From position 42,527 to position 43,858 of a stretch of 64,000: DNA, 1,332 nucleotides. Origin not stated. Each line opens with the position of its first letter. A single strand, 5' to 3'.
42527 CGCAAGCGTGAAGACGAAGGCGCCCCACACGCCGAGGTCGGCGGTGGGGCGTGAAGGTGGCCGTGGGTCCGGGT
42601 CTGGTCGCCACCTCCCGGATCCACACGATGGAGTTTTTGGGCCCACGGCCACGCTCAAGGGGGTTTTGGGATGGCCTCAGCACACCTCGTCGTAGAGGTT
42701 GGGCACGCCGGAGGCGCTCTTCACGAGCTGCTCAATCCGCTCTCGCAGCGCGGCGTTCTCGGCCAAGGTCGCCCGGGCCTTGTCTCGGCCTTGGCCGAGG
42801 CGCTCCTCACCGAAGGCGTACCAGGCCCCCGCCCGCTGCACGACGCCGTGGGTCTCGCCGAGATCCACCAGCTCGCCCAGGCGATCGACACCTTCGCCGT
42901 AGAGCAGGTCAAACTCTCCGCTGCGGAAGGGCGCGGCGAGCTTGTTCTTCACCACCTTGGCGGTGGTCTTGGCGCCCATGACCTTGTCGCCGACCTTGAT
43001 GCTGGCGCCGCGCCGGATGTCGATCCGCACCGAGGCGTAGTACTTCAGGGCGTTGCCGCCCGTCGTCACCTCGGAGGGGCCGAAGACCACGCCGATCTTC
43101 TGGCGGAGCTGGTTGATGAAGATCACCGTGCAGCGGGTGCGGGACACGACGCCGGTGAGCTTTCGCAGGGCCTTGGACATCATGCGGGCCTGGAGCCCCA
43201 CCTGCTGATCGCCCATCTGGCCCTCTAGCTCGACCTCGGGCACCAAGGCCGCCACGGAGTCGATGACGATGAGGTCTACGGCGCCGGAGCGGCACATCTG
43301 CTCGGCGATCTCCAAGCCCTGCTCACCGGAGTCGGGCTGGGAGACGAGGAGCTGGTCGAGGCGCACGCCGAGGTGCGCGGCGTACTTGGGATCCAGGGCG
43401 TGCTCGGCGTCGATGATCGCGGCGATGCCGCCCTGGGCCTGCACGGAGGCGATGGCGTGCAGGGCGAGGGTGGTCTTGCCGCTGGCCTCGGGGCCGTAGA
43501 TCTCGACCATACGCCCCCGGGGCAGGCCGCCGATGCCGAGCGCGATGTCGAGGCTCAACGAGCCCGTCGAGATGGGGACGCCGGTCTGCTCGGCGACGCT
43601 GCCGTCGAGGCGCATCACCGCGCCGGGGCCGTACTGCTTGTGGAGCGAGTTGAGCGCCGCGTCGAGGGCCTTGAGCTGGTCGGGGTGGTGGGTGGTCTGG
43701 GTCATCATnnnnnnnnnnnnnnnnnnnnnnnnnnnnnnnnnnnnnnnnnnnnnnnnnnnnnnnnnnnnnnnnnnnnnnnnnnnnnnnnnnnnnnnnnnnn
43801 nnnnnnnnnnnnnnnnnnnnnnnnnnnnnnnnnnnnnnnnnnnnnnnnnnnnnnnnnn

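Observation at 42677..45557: Translationally coupled comM-DUF3006-recA operon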

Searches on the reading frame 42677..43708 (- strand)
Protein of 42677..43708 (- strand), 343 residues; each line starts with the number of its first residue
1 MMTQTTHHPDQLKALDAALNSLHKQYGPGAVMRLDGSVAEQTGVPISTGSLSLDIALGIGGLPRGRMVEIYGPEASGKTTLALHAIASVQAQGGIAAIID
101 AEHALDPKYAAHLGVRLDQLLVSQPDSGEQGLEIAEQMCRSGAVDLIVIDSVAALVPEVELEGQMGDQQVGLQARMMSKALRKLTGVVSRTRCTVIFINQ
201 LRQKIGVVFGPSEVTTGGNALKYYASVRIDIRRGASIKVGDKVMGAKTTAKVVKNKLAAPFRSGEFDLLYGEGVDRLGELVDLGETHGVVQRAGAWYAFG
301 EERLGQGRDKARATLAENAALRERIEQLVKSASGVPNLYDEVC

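Call 4: search_protein_families(library=pfam, proteins=[window:42677-43708:-], max_evalue=0.01)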
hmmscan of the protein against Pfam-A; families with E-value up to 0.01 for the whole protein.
window:42677-43708:- (343 aa): 9 families
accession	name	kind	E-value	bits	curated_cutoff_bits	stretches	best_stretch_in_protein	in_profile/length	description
PF00154.27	RecA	-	4.2e-123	410.3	27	1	13-275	1-262/262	recA bacterial DNA recombination protein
PF21096.2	RecA_C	-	2.2e-19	69.8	27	1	278-332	1-55/57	RecA C-terminal domain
PF08423.17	Rad51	-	4.3e-09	36.5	22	1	44-238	6-216/244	Rad51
PF06745.19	ATPase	-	9.1e-07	28.9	26.6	1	47-203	2-166/231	KaiC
PF13481.12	AAA_25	-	4.3e-06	26.9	27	1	61-199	29-188/195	AAA domain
PF13191.12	AAA_16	-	5e-05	24.3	32.6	1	63-200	22-140/167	AAA ATPase domain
PF13479.12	AAA_24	-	0.00032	21.1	27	1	66-158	3-79/195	AAA domain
PF13401.12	AAA_22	-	0.0064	17.2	27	0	66-162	6-97/130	AAA domain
PF01637.24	ATPase_2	-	0.0093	16.2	33.2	0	68-93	23-48/225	ATPase domain predominantly from Archaea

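Call 7: search_protein_families(library=ncbifam, proteins=[window:42677-43708:-], max_evalue=0.01)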
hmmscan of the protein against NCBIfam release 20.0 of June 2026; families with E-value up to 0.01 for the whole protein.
window:42677-43708:- (343 aa): 13 families
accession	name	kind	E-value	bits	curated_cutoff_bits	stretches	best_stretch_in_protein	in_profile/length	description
TIGR02012.1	tigrfam_recA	equivalog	1.3e-147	491.3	325.3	1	11-330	2-320/321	recombinase RecA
NF007072.0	PRK09519.1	equivalog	8.8e-122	408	1024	2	6-257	2-252/790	intein-containing recombinase RecA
TIGR02237.1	recomb_radB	equivalog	2.6e-14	53.6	172.4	1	59-232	6-177/210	DNA repair and recombination protein RadB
NF003301.0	PRK04301.1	equivalog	2e-13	50.2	259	1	46-235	83-285/316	DNA repair and recombination protein RadA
NF006861.0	PRK09361.1-1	equivalog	1.4e-12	47.6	278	1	45-239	4-204/235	DNA repair and recombination protein RadB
NF033429.2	ImuA_translesion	equivalog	3.1e-12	46.8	150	1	39-148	9-119/181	translesion DNA synthesis-associated protein ImuA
TIGR02236.1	recomb_radA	equivalog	1.6e-09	37.6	361.15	1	46-236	78-282/311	DNA repair and recombination protein RadA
TIGR02238.1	recomb_DMC1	equivalog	4e-08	32.8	447.7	1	41-236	73-284/314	meiotic recombinase Dmc1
TIGR02239.1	recomb_RAD51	equivalog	4.1e-08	32.7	478.05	1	44-236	76-284/316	DNA repair protein RAD51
NF058630.1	repair_Rv3395c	exception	2.3e-06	27.4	65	1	59-157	4-92/153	DnaE2-dependent mutagenesis accessory factor ImuA'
TIGR03881.1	KaiC_arch_4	hypoth_equivalog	0.0003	20.6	247.8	1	46-184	3-119/231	KaiC domain-containing protein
TIGR03600.1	phage_DnaB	exception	0.0014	17.7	498.65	0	44-102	175-232/421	phage replicative helicase, DnaB family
NF010170.0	PRK13651.1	equivalog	0.0018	17.3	432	1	64-213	32-115/308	cobalt transporter ATP-binding subunit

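Call 53: find_homologous_proteins(query=window:42677-43708:-, max_evalue=1e-50)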
Query window:42677-43708:- (343 aa): 8000 proteins with E <= 1e-50 among 8000 candidates; the best 120 are listed.
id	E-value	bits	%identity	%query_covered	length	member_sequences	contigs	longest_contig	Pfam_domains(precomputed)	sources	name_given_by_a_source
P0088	4.5e-208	708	96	100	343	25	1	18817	PF06745.20,PF08423.18,PF00154.28,PF21096.3,PF27531.1,PF13481.13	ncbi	ncbi:MAG: hypothetical protein RIT28_4473 [Pseudomonadota bacterium]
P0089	5.3e-158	543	75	97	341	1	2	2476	PF06745.20,PF08423.18,PF00154.28,PF21096.3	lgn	-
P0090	5.5e-155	533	73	98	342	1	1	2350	PF06745.20,PF08423.18,PF00154.28,PF21096.3,PF27531.1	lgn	-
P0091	7.6e-152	523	71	97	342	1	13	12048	PF06745.20,PF08423.18,PF00154.28,PF21096.3,PF27531.1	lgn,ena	-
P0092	3.4e-149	514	70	97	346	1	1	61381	PF06745.20,PF08423.18,PF00154.28,PF21096.3,PF27531.1,PF13481.13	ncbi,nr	ncbi:MAG: recombinase RecA [Alphaproteobacteria bacterium]|nr:recombinase RecA [Alphaproteobacteria 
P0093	4.3e-148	511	71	94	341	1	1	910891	PF06745.20,PF08423.18,PF00154.28,PF21096.3,PF27531.1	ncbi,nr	ncbi:MAG: recombinase RecA [Alphaproteobacteria bacterium]|nr:recombinase RecA [Alphaproteobacteria 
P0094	2.5e-146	505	69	99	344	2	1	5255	PF06745.20,PF08423.18,PF00154.28,PF21096.3,PF27531.1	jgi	-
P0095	1.1e-143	496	69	97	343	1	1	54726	PF06745.20,PF08423.18,PF00154.28,PF21096.3,PF27531.1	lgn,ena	-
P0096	4.2e-143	494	69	97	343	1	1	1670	PF06745.20,PF08423.18,PF00154.28,PF21096.3,PF27531.1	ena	-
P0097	3.1e-142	492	69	97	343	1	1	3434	PF06745.20,PF08423.18,PF00154.28,PF21096.3,PF27531.1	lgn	-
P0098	8.1e-142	490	67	99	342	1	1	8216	PF06745.20,PF08423.18,PF00154.28,PF21096.3,PF27531.1,PF13481.13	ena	-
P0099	1.3e-141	490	69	97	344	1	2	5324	PF06745.20,PF08423.18,PF00154.28,PF21096.3,PF27531.1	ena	-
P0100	3.1e-140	485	67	98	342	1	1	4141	PF06745.20,PF08423.18,PF00154.28,PF21096.3,PF27531.1,PF13481.13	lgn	-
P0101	7.1e-140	484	67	97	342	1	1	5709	PF06745.20,PF08423.18,PF00154.28,PF21096.3,PF27531.1,PF13481.13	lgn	-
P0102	2.4e-139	482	67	98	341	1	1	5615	PF06745.20,PF08423.18,PF00154.28,PF21096.3,PF27531.1,PF13481.13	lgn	-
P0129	3.9e-127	442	65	92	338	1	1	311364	PF06745.20,PF08423.18,PF00154.28,PF21096.3,PF27531.1,PF13481.13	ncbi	ncbi:MAG: recombinase RecA [Myxococcota bacterium]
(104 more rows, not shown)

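Call 54: find_encoding_contigs(protein=P0093, flank=6000, max_places=1)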
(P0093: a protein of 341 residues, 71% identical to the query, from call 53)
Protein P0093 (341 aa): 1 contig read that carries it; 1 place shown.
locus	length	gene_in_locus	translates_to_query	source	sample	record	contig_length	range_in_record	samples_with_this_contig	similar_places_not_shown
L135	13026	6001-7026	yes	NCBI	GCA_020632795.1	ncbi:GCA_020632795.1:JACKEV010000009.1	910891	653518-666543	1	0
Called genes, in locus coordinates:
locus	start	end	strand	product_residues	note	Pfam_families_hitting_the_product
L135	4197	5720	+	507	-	PF13541:ChlI, PF01078:Mg_chelatase, PF00158:Sigma54_activat (faint), PF07728:AAA_5 (faint), PF00493:MCM (weak), PF13335:Mg_chelatase_C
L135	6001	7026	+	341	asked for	PF00154:RecA_N, PF08423:Rad51 (weak), PF06745:ATPase (weak), PF27531:MT3502_N (weak), PF21096:RecA_C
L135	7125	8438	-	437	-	PF07969:Amidohydro_3 (faint), PF01979:Amidohydro_1 (weak)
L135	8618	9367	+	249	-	-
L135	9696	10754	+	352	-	PF00781:DAGK_cat, PF19279:YegS_C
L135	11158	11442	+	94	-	PF00216:Bac_DNA_binding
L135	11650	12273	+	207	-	PF00925:GTP_cyclohydro2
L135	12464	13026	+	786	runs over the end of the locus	PF07610:DUF1573 (faint), PF15780:ASH (weak), PF22073:Cep192_D4, PF22544:HYDIN_VesB_CFA65-like_Ig (weak), PF11617:Cu-binding_MopE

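Call 55: find_encoding_contigs(protein=P0129, flank=6000, max_places=1)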
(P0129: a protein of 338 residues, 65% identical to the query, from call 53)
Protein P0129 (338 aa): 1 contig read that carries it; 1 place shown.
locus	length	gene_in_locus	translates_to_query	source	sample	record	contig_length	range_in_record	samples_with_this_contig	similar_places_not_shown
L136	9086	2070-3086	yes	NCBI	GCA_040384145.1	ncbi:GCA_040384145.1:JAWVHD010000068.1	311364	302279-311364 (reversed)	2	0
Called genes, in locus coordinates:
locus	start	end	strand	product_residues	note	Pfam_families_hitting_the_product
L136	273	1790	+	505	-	PF13541:ChlI, PF01078:Mg_chelatase, PF07728:AAA_5, PF00493:MCM, PF13335:Mg_chelatase_C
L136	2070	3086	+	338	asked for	PF00154:RecA_N, PF06745:ATPase (faint), PF08423:Rad51, PF13481:AAA_25 (faint), PF27531:MT3502_N (faint), PF21096:RecA_C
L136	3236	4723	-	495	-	PF01979:Amidohydro_1, PF12890:DHOase, PF07969:Amidohydro_3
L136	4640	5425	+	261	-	-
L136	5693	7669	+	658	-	PF01565:FAD_binding_4, PF02913:FAD-oxidase_C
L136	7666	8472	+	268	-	PF13183:Fer4_8 (weak)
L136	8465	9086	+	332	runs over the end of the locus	PF00781:DAGK_cat, PF19279:YegS_C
